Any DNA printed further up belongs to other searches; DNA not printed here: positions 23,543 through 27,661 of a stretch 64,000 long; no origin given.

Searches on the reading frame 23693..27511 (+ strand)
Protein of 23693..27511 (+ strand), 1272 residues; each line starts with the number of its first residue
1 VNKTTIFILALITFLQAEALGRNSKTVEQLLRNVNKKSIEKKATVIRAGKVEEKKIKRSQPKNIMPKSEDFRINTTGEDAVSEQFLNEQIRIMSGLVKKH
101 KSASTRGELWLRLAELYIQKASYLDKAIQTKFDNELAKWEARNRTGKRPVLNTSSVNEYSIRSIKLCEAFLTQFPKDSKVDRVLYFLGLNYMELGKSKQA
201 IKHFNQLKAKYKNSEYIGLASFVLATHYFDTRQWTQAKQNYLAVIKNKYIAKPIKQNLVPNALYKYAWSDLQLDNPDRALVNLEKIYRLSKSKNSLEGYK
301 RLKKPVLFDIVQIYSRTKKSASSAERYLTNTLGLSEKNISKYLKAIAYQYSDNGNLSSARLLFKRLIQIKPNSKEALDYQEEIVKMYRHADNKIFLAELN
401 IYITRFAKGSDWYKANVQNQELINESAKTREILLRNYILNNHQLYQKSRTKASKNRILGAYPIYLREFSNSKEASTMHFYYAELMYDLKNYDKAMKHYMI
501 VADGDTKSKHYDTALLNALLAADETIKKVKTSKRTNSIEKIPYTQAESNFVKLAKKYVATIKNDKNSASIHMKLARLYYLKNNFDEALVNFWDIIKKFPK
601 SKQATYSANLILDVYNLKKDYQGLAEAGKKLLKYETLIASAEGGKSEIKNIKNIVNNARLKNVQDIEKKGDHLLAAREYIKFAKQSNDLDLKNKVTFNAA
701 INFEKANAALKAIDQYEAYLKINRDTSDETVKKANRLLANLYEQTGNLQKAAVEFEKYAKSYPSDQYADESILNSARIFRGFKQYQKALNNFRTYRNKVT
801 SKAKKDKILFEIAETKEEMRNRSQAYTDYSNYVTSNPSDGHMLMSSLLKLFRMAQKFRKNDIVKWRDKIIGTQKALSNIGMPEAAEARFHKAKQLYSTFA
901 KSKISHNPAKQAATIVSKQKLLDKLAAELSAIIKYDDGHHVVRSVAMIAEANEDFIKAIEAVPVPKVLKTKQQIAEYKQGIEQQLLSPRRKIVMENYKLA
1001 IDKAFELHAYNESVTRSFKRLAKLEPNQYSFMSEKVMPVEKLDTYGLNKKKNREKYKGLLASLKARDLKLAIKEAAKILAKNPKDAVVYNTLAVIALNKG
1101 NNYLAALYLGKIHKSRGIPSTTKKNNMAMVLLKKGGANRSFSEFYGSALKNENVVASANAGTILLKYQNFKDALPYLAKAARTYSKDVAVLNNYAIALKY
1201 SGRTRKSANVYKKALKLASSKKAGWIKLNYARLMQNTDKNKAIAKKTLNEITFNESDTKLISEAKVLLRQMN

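Call 25: search_protein_families(library=ncbifam, proteins=[window:23693-27511:+])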
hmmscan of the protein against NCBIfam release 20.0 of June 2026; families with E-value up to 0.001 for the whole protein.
window:23693-27511:+ (1272 aa): 6 families
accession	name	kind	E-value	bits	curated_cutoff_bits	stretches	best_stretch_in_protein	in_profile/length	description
TIGR02795.1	tol_pal_ybgF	equivalog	4.6e-21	75.6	90.1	3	164-246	22-104/119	tol-pal system protein YbgF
NF040959.1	MamA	equivalog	1.5e-08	34.4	200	1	1086-1232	37-183/204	magnetosome protein MamA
NF052415.1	T3SS_chap_SctY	equivalog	2.6e-07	31.1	70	0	163-210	25-69/106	type III secretion apparatus assembly chaperone SctY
TIGR02521.1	type_IV_pilW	equivalog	3.1e-05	23.7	154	0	1063-1241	42-223/234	type IV pilus biogenesis/stability protein PilW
TIGR03302.1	OM_YfiO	subfamily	9.6e-05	22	81.4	0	177-415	29-184/239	outer membrane protein assembly factor BamD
TIGR02917.1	PEP_TPR_lipo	equivalog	0.00056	17.9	312.2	0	1149-1251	799-897/899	XrtA/PEP-CTERM system TPR-repeat protein PrsT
